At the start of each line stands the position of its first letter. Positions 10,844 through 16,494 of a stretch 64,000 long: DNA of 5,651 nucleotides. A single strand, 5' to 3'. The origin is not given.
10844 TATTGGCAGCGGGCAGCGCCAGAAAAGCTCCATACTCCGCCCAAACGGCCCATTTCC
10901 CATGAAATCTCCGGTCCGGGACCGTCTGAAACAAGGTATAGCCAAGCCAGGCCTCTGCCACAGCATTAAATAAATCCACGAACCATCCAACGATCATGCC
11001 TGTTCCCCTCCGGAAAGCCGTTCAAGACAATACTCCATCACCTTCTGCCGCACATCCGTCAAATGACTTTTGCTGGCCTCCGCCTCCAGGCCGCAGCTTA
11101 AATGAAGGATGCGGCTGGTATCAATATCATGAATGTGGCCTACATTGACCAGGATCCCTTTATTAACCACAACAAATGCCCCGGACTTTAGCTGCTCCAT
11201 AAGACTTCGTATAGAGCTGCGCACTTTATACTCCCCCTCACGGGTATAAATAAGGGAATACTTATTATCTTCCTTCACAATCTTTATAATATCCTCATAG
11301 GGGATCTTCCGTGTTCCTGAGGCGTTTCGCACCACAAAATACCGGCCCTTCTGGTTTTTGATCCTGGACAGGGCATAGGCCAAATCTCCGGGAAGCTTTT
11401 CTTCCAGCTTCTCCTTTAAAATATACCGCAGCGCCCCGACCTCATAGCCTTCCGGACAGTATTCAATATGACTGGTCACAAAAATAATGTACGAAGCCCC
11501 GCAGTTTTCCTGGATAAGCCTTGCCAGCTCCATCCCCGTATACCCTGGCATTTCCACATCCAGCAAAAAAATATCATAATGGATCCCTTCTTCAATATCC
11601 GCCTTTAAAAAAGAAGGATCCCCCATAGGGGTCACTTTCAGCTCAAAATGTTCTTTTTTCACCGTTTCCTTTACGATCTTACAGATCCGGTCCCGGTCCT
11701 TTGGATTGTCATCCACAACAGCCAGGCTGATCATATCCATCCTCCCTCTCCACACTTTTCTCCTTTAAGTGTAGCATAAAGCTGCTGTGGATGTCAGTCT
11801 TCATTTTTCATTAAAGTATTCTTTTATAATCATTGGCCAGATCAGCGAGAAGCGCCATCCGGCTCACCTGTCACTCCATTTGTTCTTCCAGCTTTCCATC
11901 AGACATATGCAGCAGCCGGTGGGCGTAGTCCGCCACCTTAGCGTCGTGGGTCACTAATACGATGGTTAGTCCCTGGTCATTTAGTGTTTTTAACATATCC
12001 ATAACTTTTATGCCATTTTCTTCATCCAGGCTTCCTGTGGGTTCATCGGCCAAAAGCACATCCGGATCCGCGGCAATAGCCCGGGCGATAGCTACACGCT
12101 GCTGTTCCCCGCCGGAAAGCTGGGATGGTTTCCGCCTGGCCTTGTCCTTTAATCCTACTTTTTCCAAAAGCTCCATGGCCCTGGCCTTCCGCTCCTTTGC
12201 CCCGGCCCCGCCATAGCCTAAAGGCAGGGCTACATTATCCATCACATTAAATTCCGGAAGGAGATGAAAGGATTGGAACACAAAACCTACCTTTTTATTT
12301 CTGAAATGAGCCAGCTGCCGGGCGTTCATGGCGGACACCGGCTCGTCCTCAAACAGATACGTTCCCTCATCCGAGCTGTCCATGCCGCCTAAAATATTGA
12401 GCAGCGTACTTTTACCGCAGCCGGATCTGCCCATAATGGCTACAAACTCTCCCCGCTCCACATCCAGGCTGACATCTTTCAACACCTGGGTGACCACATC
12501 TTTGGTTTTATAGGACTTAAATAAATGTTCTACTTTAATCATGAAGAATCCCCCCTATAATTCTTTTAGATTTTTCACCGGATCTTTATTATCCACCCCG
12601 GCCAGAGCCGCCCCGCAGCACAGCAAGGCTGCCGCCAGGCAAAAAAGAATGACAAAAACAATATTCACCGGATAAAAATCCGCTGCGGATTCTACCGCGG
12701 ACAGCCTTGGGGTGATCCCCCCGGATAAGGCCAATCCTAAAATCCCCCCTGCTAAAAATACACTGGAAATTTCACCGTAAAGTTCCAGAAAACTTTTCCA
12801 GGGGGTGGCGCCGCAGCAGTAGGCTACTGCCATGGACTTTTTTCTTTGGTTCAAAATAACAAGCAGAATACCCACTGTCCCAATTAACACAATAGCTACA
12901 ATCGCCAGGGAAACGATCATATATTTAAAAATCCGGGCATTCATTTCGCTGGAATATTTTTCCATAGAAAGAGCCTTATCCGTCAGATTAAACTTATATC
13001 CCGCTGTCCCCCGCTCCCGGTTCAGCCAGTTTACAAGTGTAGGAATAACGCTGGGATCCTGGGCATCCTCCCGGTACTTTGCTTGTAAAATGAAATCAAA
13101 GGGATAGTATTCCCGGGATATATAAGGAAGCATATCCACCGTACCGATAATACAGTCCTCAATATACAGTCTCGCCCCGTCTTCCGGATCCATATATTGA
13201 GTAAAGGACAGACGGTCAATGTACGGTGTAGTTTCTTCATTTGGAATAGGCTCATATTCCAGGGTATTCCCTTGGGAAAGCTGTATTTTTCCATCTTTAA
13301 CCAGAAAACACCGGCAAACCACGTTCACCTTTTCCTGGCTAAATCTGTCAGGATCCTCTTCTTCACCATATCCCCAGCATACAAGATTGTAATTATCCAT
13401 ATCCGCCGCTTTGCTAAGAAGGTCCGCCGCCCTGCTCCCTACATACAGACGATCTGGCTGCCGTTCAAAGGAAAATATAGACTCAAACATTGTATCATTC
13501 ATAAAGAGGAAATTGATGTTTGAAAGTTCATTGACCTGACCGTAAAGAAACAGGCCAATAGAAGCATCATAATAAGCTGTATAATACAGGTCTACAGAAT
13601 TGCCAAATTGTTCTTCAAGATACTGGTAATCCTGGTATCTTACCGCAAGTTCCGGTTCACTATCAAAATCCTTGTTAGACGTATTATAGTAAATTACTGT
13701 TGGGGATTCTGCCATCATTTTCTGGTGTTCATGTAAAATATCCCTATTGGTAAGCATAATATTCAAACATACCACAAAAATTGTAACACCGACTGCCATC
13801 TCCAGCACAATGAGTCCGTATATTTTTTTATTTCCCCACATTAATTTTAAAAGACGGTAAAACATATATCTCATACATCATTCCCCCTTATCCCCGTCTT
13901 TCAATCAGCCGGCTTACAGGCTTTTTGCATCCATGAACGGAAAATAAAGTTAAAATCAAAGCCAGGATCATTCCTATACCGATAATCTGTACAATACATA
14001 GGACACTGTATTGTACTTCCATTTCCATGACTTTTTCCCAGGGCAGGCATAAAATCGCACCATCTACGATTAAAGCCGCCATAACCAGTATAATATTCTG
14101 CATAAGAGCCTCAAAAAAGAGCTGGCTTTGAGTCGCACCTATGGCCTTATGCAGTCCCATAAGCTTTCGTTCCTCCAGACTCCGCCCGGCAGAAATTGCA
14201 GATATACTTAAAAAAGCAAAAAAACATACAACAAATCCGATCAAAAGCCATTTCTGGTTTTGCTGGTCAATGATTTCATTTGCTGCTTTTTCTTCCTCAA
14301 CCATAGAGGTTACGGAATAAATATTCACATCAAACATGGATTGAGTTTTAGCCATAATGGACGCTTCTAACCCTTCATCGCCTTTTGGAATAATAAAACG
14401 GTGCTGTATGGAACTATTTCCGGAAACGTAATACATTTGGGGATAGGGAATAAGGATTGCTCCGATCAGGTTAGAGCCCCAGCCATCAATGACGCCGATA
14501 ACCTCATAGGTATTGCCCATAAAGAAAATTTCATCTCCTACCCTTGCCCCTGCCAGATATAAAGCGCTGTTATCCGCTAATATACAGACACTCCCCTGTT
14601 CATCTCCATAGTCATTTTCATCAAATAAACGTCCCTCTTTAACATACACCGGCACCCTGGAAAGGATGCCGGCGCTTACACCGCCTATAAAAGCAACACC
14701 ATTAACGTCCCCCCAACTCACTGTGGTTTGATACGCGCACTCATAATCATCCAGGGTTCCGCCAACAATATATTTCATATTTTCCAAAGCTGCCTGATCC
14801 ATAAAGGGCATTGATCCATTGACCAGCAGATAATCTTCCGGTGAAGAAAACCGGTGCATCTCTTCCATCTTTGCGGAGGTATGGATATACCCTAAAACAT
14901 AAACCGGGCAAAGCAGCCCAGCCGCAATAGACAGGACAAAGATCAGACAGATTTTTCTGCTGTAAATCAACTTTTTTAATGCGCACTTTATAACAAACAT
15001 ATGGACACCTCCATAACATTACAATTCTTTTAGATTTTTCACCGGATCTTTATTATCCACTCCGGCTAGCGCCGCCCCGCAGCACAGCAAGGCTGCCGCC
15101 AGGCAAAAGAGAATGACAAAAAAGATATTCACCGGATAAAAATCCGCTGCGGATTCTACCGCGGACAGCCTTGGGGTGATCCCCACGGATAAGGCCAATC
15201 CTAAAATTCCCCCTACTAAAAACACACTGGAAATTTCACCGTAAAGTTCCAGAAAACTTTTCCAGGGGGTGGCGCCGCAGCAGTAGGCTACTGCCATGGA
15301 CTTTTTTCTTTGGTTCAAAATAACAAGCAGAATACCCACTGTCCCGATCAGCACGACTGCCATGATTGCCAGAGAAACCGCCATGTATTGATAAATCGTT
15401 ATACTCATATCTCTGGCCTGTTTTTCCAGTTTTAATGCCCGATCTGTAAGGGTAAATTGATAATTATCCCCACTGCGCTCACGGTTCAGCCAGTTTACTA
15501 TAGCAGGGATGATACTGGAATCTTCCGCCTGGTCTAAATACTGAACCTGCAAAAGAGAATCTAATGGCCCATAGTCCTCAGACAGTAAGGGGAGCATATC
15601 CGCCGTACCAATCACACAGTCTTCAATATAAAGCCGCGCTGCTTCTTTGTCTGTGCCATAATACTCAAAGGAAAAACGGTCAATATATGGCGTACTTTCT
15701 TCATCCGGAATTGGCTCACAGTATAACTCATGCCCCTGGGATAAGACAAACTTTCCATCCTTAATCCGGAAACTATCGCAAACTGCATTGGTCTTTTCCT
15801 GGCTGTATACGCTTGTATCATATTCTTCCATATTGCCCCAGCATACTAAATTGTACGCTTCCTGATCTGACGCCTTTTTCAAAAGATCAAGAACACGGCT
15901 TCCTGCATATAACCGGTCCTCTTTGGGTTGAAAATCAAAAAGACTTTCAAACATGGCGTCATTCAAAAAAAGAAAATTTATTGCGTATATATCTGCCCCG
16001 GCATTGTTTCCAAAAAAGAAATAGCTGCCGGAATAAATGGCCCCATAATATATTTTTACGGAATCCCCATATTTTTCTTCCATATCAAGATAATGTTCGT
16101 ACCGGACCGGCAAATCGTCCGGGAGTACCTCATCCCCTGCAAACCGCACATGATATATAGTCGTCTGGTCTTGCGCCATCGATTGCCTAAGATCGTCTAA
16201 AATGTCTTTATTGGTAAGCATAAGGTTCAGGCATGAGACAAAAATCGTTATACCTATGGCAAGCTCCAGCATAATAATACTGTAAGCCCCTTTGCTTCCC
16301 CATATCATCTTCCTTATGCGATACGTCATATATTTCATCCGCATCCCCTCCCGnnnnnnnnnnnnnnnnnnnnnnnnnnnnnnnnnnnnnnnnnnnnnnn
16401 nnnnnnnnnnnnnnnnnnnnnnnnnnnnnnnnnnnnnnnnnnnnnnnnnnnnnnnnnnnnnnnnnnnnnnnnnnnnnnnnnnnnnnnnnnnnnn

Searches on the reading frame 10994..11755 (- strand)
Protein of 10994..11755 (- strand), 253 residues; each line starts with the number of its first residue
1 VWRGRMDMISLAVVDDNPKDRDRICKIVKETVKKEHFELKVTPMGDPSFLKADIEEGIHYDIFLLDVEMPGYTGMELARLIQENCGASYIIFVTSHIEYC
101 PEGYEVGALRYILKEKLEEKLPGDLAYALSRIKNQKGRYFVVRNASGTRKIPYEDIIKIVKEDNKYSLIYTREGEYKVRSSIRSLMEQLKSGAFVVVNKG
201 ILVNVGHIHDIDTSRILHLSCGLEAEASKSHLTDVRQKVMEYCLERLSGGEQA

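Call 6: search_protein_families(library=pfam, proteins=[window:10994-11755:-], max_evalue=0.01)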
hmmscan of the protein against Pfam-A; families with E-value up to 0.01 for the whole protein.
window:10994-11755:- (253 aa): 3 families
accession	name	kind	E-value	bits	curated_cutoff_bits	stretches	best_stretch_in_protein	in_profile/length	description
PF04397.21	LytTR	-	6.5e-13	49.2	22.6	1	148-239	3-97/98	LytTr DNA-binding domain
PF00072.30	Response_reg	-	4.9e-12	46.4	30.2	1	13-121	3-106/111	Response regulator receiver domain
PF14317.12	YcxB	-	0.0031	17.7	23.3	1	139-175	5-40/61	YcxB-like protein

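Call 7: search_protein_families(library=ncbifam, proteins=[window:10994-11755:-], max_evalue=0.01)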
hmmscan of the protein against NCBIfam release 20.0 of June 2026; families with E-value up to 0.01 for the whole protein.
window:10994-11755:- (253 aa): 34 families (the best 25 are shown)
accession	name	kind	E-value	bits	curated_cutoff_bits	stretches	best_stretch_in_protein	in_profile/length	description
NF010684.1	PRK14084.1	equivalog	4.9e-13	49.4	375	1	59-120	46-107/254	response regulator transcription factor LytR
NF008677.0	PRK11697.1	equivalog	9.2e-11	41.5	246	1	8-212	1-204/238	two-component system response regulator BtsR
NF053854.1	RespRegPhoBBctds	equivalog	1.2e-08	34.7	270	1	13-114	3-100/225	two-component system response regulator PhoB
NF051850.1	RespRegRprY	equivalog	8.4e-08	31.9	370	1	20-142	12-133/234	response regulator transcription factor RprY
NF046049.1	quorum_RR_AgrA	equivalog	3.8e-06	26.6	400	1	12-119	4-115/238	quorum-sensing response regulator AgrA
NF040689.1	MtrAB_MtrA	equivalog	8.3e-06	25.3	300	1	13-120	3-104/219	MtrAB system response regulator MtrA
NF041880.1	EPS_EpsF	equivalog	1e-05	24.3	900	1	60-115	40-100/492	response regulator EpsF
NF040534.1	resp_reg_YycF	equivalog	1.8e-05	24.1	340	1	13-116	5-102/231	response regulator YycF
NF006900.1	PRK09390.1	equivalog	8.8e-05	22.1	255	1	11-136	7-127/203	response regulator FixJ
NF007135.0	PRK09581.1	equivalog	0.00011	21.2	474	1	13-114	7-105/457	PleD family two-component system response regulator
NF046022.1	RespRegCpdRBruc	equivalog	0.00012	22.1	180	1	20-95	9-81/120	cell cycle two-component system response regulator CpdR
NF052445.1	RespRegMctR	equivalog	0.00012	21.6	300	1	12-119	5-109/205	two-component system response regulator MctR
NF008034.0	PRK10766.1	equivalog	0.00015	21.4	275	1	11-147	5-128/231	two-component system response regulator TorR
NF007977.0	PRK10701.1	equivalog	0.00018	21.1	330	1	20-116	9-103/241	two-component system response regulator RstA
NF008296.0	PRK11083.1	equivalog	0.00027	20.4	273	1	20-117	11-106/228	two-component system response regulator CreB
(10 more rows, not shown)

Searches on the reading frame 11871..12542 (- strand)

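Call 9: search_protein_families(library=pfam, proteins=[window:11871-12542:-], max_evalue=0.001)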
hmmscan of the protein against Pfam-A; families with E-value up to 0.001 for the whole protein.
window:11871-12542:- (223 aa): 5 families
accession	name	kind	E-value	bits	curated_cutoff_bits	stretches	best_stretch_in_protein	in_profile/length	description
PF00005.33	ABC_tran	-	2.1e-38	132.5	25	1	21-169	1-136/137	ABC transporter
PF02463.25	SMC_N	-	4.8e-08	33.1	40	1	8-214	10-212/220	RecF/RecN/SMC N terminal domain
PF13304.12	AAA_21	-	5.2e-05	23.9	27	0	33-54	1-22/304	AAA domain, putative AbiEii toxin, Type IV TA system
PF03193.22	RsgA_GTPase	-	0.00038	20.8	30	1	21-53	97-128/174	RsgA GTPase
PF13401.12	AAA_22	-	0.00078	20.2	27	0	31-97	5-33/130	AAA domain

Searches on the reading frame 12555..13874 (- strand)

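Call 9: search_protein_families(library=pfam, proteins=[window:12555-13874:-], max_evalue=0.001)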
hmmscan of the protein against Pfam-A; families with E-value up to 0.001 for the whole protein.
window:12555-13874:- (439 aa): 1 family
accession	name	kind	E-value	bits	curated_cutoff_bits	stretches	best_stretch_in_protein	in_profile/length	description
PF02687.27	FtsX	-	8.2e-13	48.9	25.5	1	319-425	1-113/120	FtsX-like permease C-terminal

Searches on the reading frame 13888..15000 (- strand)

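Call 9: search_protein_families(library=pfam, proteins=[window:13888-15000:-], max_evalue=0.001)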
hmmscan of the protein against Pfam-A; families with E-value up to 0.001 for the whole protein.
window:13888-15000:- (370 aa): 2 families
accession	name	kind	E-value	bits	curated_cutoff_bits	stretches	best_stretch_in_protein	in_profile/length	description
PF12704.14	MacB_PCD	-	7.5e-09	36.6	27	1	20-218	3-190/207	MacB-like periplasmic core domain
PF02687.27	FtsX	-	7.2e-05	23.3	25.5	1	253-353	2-106/120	FtsX-like permease C-terminal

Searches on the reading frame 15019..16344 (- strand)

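Call 9: search_protein_families(library=pfam, proteins=[window:15019-16344:-], max_evalue=0.001)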
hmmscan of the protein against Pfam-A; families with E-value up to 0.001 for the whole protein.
window:15019-16344:- (441 aa): 1 family
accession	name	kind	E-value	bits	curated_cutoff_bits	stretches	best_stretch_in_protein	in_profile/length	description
PF02687.27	FtsX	-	9.5e-14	51.9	25.5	1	322-427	2-113/120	FtsX-like permease C-terminal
